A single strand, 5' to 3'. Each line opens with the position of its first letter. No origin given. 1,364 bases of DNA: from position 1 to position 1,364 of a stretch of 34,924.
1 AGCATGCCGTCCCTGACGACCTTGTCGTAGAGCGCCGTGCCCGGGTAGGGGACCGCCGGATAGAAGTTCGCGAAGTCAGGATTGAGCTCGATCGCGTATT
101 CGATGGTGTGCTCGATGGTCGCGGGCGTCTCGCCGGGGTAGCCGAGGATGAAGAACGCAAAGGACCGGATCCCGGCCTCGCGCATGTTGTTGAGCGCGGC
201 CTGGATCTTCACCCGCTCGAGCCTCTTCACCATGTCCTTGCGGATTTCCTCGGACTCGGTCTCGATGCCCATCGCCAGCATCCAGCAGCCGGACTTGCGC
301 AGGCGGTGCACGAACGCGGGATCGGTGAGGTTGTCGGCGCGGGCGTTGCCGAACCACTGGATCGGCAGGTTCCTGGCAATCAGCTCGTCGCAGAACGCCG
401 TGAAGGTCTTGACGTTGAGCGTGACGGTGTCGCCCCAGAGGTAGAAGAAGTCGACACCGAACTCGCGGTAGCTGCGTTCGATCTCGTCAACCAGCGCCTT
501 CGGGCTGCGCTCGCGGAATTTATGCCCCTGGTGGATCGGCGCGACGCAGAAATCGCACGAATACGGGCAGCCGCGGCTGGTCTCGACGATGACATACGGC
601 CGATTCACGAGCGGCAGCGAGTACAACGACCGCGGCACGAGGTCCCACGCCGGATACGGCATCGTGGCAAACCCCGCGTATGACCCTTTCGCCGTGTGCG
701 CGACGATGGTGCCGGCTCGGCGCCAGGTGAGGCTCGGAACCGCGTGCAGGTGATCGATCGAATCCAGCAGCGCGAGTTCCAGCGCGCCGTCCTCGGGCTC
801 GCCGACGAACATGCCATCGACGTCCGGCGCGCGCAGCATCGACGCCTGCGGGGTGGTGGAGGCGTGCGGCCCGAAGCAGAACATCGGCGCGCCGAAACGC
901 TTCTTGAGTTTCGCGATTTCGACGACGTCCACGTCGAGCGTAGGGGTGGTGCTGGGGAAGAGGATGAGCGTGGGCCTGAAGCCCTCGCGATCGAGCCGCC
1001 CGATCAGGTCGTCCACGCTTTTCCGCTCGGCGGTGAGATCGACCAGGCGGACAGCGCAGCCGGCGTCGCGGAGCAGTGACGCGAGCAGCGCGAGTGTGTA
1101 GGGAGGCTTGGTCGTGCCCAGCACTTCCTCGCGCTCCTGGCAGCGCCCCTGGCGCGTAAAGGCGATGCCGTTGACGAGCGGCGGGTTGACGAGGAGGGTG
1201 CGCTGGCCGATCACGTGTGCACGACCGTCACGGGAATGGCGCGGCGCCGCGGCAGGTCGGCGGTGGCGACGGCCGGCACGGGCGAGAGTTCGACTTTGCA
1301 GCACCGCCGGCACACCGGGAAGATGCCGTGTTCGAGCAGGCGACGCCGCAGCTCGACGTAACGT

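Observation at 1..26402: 26-kb, 22-gene co-directional envelope-glycan operon with three GT-C enzymes and four polyprenyl-phosphate-type GT2 synthases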

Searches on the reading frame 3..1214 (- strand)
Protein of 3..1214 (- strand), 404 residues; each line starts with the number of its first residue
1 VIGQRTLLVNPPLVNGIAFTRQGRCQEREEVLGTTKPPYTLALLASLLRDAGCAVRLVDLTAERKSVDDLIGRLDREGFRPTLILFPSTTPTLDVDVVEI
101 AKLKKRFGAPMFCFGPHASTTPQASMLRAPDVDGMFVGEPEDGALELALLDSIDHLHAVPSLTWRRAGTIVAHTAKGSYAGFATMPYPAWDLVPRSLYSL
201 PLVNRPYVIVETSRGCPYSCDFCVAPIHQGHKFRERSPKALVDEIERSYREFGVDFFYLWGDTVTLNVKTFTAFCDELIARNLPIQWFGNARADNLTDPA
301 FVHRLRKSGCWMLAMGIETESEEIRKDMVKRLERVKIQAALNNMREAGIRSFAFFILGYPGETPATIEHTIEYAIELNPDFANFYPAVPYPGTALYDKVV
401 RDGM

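Call 8: search_protein_families(library=pfam, proteins=[window:3-1214:-], max_evalue=0.01)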
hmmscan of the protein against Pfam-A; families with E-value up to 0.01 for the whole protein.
window:3-1214:- (404 aa): 2 families
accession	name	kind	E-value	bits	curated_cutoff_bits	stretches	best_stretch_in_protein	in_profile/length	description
PF04055.27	Radical_SAM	-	4.2e-21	76.3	29.5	1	210-373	1-165/166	Radical SAM superfamily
PF02310.24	B12-binding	-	5.5e-08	33.1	32.1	1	35-147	11-120/121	B12 binding domain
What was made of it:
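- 1..1214 (-): G1, B12-binding radical SAM enzyme (N-terminal 404 aa; runs off the window). Pfam B12-binding plus Radical_SAM (call 8).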

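Call 11: search_protein_families(library=ncbifam, proteins=[window:3-1214:-], max_evalue=0.001)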
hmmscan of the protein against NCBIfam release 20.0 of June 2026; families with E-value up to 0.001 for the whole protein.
window:3-1214:- (404 aa): 28 families (the best 25 are shown)
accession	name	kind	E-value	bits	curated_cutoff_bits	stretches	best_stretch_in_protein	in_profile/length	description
TIGR02026.1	BchE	equivalog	1.8e-47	162.4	481.35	1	35-399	19-387/497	magnesium-protoporphyrin IX monomethyl ester anaerobic oxidative cyclase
TIGR03471.1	HpnJ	equivalog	4.9e-44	151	577.6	1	5-403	2-391/472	hopanoid biosynthesis associated radical SAM protein HpnJ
NF050148.1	rSAM_ApyD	equivalog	5.7e-35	120.8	750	1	104-398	98-392/645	RiPP biosynthesis radical SAM protein ApyD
TIGR04479.1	bcpD_PhpK_rSAM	subfamily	3.6e-32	111.4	600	1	207-381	241-413/504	PhpK family radical SAM P-methyltransferase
TIGR04385.1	B12_rSAM_cofa1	equivalog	2.7e-31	109.3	450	1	112-372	103-359/438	B12 lower ligand biosynthesis radical SAM protein BzaD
TIGR04014.1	B12_SAM_MJ_0865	equivalog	6.8e-28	97.6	360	1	83-401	43-360/434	methyl-coenzyme M reductase glutamine C-methyltransferase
NF033070.1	rSAM_AprD4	equivalog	1.3e-27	96.8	500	1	36-399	40-390/456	AprD4 family radical SAM diol-dehydratase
TIGR04072.2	rSAM_ladder_B12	equivalog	6.9e-26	90.9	360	1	203-403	176-376/443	lipid biosynthesis B12-binding/radical SAM protein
TIGR04295.1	B12_rSAM_oligo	hypoth_equivalog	4.3e-24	85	400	1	36-396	21-381/422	TIGR04295 family B12-binding domain-containing radical SAM protein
TIGR04367.1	HpnR_B12_rSAM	equivalog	1.4e-22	79.9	650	1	38-397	22-371/490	hopanoid C-3 methylase HpnR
NF038361.1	rSAM_Sden_1168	equivalog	1.3e-19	70.2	575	1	162-403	230-477/560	Sden_1168 family B12-binding radical SAM P-methyltransferase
TIGR04013.1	B12_SAM_MJ_1487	hypoth_equivalog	2.9e-17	62.6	251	1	71-247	35-191/382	TIGR04013 family B12-binding domain/radical SAM domain-containing protein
TIGR03975.1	rSAM_ocin_1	subfamily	3.7e-17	62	281.85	1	127-372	177-425/606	RiPP maturation radical SAM C-methyltransferase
NF045585.1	rSAM_slr0320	equivalog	1.5e-12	46.9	775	1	207-381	235-413/511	photosystem II high light acclimation radical SAM protein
NF040546.1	rSAM_CUAEP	equivalog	1.2e-10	40.7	500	1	36-355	11-319/468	CUAEP/CCAEP-tail radical SAM (seleno)protein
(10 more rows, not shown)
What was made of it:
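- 1..1214 (-): BchE 162 bits and HpnJ 151 bits, below cut-offs (call 11).
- G1 scores higher against BchE and HpnJ models than against AprD4 (call 11).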

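Call 18: find_related_loci(query=window:3-1214:-, collection=metagenome_contigs, flank=10000)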
Query window:3-1214:- (404 aa) in metagenome_contigs; peptide patterns used: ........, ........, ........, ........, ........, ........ (x = any residue, [..] = any of these).
515 stretches matched a pattern; 409 encode a relative of the query (tblastn E <= 1e-3); the best 80 are kept; 80 distinct loci.
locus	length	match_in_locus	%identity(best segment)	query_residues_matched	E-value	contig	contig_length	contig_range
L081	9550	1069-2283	88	1-404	0e+0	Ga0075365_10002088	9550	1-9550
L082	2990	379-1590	87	1-404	0e+0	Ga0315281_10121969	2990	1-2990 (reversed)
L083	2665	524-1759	86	1-404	0e+0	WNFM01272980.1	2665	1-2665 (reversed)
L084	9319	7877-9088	88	1-404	0e+0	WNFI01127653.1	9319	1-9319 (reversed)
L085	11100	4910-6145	86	1-404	0e+0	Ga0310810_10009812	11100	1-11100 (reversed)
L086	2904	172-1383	86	1-404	0e+0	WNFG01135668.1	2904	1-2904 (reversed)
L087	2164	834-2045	87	1-404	0e+0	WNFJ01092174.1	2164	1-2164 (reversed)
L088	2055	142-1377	86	1-404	0e+0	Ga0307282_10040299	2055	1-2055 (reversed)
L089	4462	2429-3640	86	1-404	0e+0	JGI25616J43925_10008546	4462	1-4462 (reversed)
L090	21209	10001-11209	85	2-404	0e+0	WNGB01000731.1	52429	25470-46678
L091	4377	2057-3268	83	1-404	0e+0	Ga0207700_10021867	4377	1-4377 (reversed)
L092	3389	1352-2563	84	1-404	0e+0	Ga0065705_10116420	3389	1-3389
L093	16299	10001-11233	82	2-404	0e+0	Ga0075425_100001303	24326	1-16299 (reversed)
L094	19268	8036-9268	82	2-404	0e+0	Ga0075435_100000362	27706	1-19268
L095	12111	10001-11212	83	1-404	0e+0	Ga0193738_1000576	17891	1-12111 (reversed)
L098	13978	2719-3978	81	1-404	0e+0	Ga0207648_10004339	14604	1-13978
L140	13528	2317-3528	77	1-404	0e+0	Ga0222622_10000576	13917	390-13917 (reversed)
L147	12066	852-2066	76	1-404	0e+0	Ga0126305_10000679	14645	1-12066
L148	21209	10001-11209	76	1-403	0e+0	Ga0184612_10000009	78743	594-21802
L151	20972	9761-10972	77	1-404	0e+0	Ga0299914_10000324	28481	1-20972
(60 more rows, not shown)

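Call 20: search_protein_families(library=pfam, proteins=[L148:12232-13932:+, L148:13794-15710:+, L148:15529-16545:+, L148:16506-17588:+, L148:18790-19950:+, L148:19872-21209:+, L151:11285-13003:-, L151:12902-13981:+, L151:13948-15003:-, L090:11433-12206:-], max_evalue=0.001)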
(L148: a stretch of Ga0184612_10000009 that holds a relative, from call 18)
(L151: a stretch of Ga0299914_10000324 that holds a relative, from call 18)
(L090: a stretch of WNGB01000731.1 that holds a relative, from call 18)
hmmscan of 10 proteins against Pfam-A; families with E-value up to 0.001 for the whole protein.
L148:12232-13932:+ (566 aa): 1 family
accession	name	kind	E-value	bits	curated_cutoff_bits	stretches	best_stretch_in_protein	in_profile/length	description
PF13231.12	PMT_2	-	5e-05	24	26.1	1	99-233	2-132/160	Dolichyl-phosphate-mannose-protein mannosyltransferase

L148:13794-15710:+ (638 aa): 2 families
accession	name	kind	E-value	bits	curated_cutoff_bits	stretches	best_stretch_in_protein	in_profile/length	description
PF13231.12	PMT_2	-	3.9e-13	50.3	26.1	1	125-248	8-132/160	Dolichyl-phosphate-mannose-protein mannosyltransferase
PF02366.24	PMT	-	3.9e-07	30.3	22.7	1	130-267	73-215/245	Dolichyl-phosphate-mannose-protein mannosyltransferase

L148:15529-16545:+ (338 aa): 8 families
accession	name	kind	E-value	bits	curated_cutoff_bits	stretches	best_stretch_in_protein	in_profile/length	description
PF08241.18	Methyltransf_11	-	4.7e-20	72.5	21.2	1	106-201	1-94/95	Methyltransferase domain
PF13649.12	Methyltransf_25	-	1.2e-16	61.6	27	1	105-198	1-97/97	Methyltransferase domain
PF13489.12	Methyltransf_23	-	1e-14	55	27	1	84-206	3-120/164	Methyltransferase domain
PF13847.12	Methyltransf_31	-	3.9e-13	49.7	27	1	103-205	5-112/145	Methyltransferase domain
PF08242.18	Methyltransf_12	-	4.3e-11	43.8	30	1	106-200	1-98/98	Methyltransferase domain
PF01209.24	Ubie_methyltran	-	4e-08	33.3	20.1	1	96-201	42-150/233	ubiE/COQ5 methyltransferase family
PF08003.17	Methyltransf_9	-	6.4e-05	22.5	23.8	1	104-204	118-219/315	Protein of unknown function (DUF1698)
PF03141.22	Methyltransf_29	-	8.6e-05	21.7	23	1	104-206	120-221/506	Putative S-adenosyl-L-methionine-dependent methyltransferase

L148:16506-17588:+ (360 aa): 3 families
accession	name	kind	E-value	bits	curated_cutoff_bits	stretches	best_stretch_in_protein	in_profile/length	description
PF13527.13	Acetyltransf_9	-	6.1e-10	39.6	25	1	17-117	2-95/127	Acetyltransferase (GNAT) domain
PF00583.31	Acetyltransf_1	-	6.2e-06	26.9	20.7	0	51-117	27-82/116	Acetyltransferase (GNAT) family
PF13508.13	Acetyltransf_7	-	0.00024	21.9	27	0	64-121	4-58/84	Acetyltransferase (GNAT) domain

L148:18790-19950:+ (386 aa): 4 families
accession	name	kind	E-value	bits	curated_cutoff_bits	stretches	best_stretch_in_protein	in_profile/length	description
PF13692.12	Glyco_trans_1_4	-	3.2e-29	102.5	27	1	207-347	3-141/142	Glycosyl transferases group 1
PF00534.26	Glycos_transf_1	-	3.2e-29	102.1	26.4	1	197-355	6-160/172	Glycosyl transferases group 1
PF13439.12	Glyco_transf_4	-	5.1e-10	40.1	28.5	1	69-181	49-166/170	Glycosyltransferase Family 4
PF20706.3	GT4-conflict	-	4e-07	29.8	26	1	215-316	209-316/385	Family 4 Glycosyltransferase in conflict systems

L148:19872-21209:+ (446 aa): 0 families

L151:11285-13003:- (572 aa): 1 family
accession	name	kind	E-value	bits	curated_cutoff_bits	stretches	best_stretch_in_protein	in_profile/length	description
PF13231.12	PMT_2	-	8e-10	39.6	26.1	1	96-256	2-155/160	Dolichyl-phosphate-mannose-protein mannosyltransferase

L151:12902-13981:+ (359 aa): 4 families
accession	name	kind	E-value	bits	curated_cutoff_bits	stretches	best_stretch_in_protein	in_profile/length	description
PF05523.17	FdtA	-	1.1e-52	177.7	23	1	230-357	3-130/131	WxcM-like, C-terminal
PF00132.30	Hexapep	-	1.9e-20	72.1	27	3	63-94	3-34/36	Bacterial transferase hexapeptide (six repeats)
PF14602.12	Hexapep_2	-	4.5e-06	26.7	27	0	156-182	10-34/34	Hexapeptide repeat of succinyl-transferase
PF25084.1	LbH_EIF2B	-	2.2e-05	24.8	54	0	61-128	21-85/105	EIF2B subunit epsilon LbH domain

L151:13948-15003:- (351 aa): 1 family
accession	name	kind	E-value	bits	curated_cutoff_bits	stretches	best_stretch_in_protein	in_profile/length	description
PF00535.33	Glycos_transf_2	-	1.2e-21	77.8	23.3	1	17-181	1-163/168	Glycosyl transferase family 2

L090:11433-12206:- (257 aa): 2 families
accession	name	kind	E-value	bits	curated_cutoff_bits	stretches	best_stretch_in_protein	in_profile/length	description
PF00535.33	Glycos_transf_2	-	3.2e-33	115.5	23.3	1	19-178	2-162/168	Glycosyl transferase family 2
PF13641.12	Glyco_tranf_2_3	-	3.7e-12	47.2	27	1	15-144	1-132/230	Glycosyltransferase like family 2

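Call 60: search_protein_families(library=pfam, proteins=[L081:2599-3357:-, L081:3063-4583:+, L081:4594-5604:-, L081:5730-7703:+, L081:7363-9474:+, L085:6421-7197:-, L085:7204-9069:+, L085:9047-9955:+, L085:9843-10991:+], max_evalue=0.001)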
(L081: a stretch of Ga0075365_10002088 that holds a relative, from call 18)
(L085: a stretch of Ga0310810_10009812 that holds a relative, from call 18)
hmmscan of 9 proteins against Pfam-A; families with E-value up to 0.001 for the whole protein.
L081:2599-3357:- (252 aa): 4 families
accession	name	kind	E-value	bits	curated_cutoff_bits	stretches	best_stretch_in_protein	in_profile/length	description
PF00535.33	Glycos_transf_2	-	1.1e-35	123.5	23.3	1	14-174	1-162/168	Glycosyl transferase family 2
PF13641.12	Glyco_tranf_2_3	-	7.4e-12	46.2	27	1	13-184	3-161/230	Glycosyltransferase like family 2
PF13506.12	Glyco_transf_21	-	5.3e-05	23.2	21.7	1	85-174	22-112/174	Glycosyl transferase family 21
PF12804.13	NTP_transf_3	-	0.00016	22.3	27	1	29-128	26-121/160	MobA-like NTP transferase domain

L081:3063-4583:+ (506 aa): 2 families
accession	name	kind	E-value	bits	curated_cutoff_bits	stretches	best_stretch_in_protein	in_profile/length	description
PF13646.12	HEAT_2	-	8.9e-19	68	27.7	3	309-376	19-87/88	HEAT repeats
PF02985.28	HEAT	-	1.7e-05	25.1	23.5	0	387-408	4-25/31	HEAT repeat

L081:4594-5604:- (336 aa): 1 family
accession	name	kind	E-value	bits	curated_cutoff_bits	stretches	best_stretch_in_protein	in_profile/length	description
PF05050.19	Methyltransf_21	-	7.4e-22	78.7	22.7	1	24-195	1-172/173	Methyltransferase FkbM domain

L081:5730-7703:+ (657 aa): 0 families

L081:7363-9474:+ (703 aa): 2 families
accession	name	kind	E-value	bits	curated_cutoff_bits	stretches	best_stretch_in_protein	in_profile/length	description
PF13231.12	PMT_2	-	5.3e-13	49.9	26.1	1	185-312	3-132/160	Dolichyl-phosphate-mannose-protein mannosyltransferase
PF02366.24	PMT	-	2.6e-07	30.9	22.7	1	187-315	65-202/245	Dolichyl-phosphate-mannose-protein mannosyltransferase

L085:6421-7197:- (258 aa): 2 families
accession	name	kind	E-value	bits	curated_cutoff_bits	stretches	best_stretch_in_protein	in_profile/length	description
PF00535.33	Glycos_transf_2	-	2.5e-32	112.6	23.3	1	19-178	2-162/168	Glycosyl transferase family 2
PF13641.12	Glyco_tranf_2_3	-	2.1e-11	44.7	27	1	15-154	1-132/230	Glycosyltransferase like family 2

L085:7204-9069:+ (621 aa): 2 families
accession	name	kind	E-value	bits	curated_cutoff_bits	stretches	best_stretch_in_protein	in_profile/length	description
PF02366.24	PMT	-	6.4e-10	39.4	22.7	1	101-239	66-204/245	Dolichyl-phosphate-mannose-protein mannosyltransferase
PF13231.12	PMT_2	-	7.5e-09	36.4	26.1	1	99-234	4-132/160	Dolichyl-phosphate-mannose-protein mannosyltransferase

L085:9047-9955:+ (302 aa): 7 families
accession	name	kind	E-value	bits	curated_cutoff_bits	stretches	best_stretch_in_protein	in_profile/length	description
PF08241.18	Methyltransf_11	-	2.1e-19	70.4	21.2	1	53-148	1-94/95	Methyltransferase domain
PF13649.12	Methyltransf_25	-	5.6e-16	59.4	27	1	52-145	1-97/97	Methyltransferase domain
PF13489.12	Methyltransf_23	-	6.3e-15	55.7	27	1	31-152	3-119/164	Methyltransferase domain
PF13847.12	Methyltransf_31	-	2e-14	53.9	27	1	51-151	6-111/145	Methyltransferase domain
PF08242.18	Methyltransf_12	-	2.5e-11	44.6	30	1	53-147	1-98/98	Methyltransferase domain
PF01209.24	Ubie_methyltran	-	2.1e-09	37.5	20.1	1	48-149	47-151/233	ubiE/COQ5 methyltransferase family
PF03141.22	Methyltransf_29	-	0.00013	21.1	23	1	45-153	115-221/506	Putative S-adenosyl-L-methionine-dependent methyltransferase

L085:9843-10991:+ (382 aa): 1 family
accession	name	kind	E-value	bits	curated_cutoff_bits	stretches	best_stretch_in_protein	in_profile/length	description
PF13527.13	Acetyltransf_9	-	5.4e-10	39.8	25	1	39-140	2-96/127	Acetyltransferase (GNAT) domain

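Call 70: search_solved_structures(query=window:3-1214:-, max_evalue=0.01)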
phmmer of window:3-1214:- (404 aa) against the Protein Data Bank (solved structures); distinct sequences matched with E-value up to 0.01: 7.
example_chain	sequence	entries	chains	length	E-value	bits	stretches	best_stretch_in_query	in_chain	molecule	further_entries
6fd2_B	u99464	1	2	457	1.2e-21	80.4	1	90-401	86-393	Putative apramycin biosynthetic oxidoreductase 4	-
9ccb_A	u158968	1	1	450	1.4e-16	63.7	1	119-399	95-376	Radical SAM core domain-containing protein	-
7kdx_A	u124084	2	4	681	1.9e-06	30.3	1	99-258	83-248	Methyltransferase TokK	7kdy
6wte_A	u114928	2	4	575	2.6e-06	29.8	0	193-248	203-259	B12-binding domain-containing protein | Tryptophan-C2-methyltransferase containing B12-binding domain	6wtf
4jc0_A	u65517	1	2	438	3.5e-06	29.4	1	198-385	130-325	Ribosomal protein S12 methylthiotransferase RimO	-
2qgq_A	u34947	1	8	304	1.5e-05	27.4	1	204-385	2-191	Protein TM_1862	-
1olt_A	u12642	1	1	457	2.2e-05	26.8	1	302-390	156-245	OXYGEN-INDEPENDENT COPROPORPHYRINOGEN III OXIDASE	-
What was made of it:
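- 1..1214 (-): Nearest solved relative is AprD4 6fd2, E 1e-21 (call 70).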

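Call 74: search_protein_families(library=pfam, proteins=[L098:10959-11987:+, L098:13105-13977:+, L147:9274-10419:+, L147:10413-12065:+, L140:9969-10937:+, L098:4294-4602:+, L098:4603-5079:+, L081:5730-7703:+, L151:14949-16100:+, L151:17290-18645:-], max_evalue=0.01)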
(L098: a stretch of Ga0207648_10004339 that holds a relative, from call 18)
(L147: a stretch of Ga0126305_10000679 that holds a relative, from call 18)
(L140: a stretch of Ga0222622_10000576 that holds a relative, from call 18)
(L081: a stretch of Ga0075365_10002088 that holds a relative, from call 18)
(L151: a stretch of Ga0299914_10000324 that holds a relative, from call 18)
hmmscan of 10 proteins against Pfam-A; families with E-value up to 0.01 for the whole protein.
L098:10959-11987:+ (342 aa): 1 family
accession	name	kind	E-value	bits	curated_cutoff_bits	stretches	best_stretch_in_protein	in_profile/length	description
PF01522.26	Polysacc_deac_1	-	6e-07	29.9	23.1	1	58-173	22-121/124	Polysaccharide deacetylase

L098:13105-13977:+ (291 aa): 0 families

L147:9274-10419:+ (381 aa): 6 families
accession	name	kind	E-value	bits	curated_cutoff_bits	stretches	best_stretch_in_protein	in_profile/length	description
PF00534.26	Glycos_transf_1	-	3.3e-33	115.1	26.4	1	195-354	7-167/172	Glycosyl transferases group 1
PF13692.12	Glyco_trans_1_4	-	1.1e-28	100.7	27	1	204-344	3-141/142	Glycosyl transferases group 1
PF13439.12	Glyco_transf_4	-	4.8e-10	40.2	28.5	1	25-179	11-167/170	Glycosyltransferase Family 4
PF20706.3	GT4-conflict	-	1.1e-09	38.2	26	1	213-362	210-377/385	Family 4 Glycosyltransferase in conflict systems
PF13524.12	Glyco_trans_1_2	-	0.00021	21.7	25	1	232-359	13-128/144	Glycosyl transferase-like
PF13477.12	Glyco_trans_4_2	-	0.0027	18.3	23.4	1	91-149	74-134/139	Glycosyl transferase 4-like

L147:10413-12065:+ (551 aa): 0 families

L140:9969-10937:+ (322 aa): 1 family
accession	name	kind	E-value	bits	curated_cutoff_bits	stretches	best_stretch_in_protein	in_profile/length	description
PF01522.26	Polysacc_deac_1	-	0.0074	16.7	23.1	0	37-152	22-121/124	Polysaccharide deacetylase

L098:4294-4602:+ (102 aa): 1 family
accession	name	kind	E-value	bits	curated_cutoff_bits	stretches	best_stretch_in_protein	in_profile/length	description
PF02604.26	PhdYeFM_antitox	-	0.00014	22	29.8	1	16-55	4-43/74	Antitoxin Phd_YefM, type II toxin-antitoxin system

L098:4603-5079:+ (158 aa): 1 family
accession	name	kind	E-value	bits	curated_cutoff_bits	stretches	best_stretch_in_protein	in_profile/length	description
PF01850.27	PIN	-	4e-15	56.9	23.6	1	23-142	3-116/120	PIN domain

L081:5730-7703:+ (657 aa): 0 families

L151:14949-16100:+ (383 aa): 0 families

L151:17290-18645:- (451 aa): 4 families
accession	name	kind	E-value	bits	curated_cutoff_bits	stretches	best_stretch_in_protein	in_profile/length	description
PF13646.12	HEAT_2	-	9.6e-18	64.7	27.7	2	273-355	4-88/88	HEAT repeats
PF02985.28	HEAT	-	1.4e-08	34.7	23.5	0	304-327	5-28/31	HEAT repeat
PF03130.22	HEAT_PBS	-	4.7e-05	24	20.9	1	285-310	2-27/27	PBS lyase HEAT-like repeat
PF00514.29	Arm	-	0.0032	17.9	20.6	0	337-355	19-37/41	Armadillo/beta-catenin-like repeat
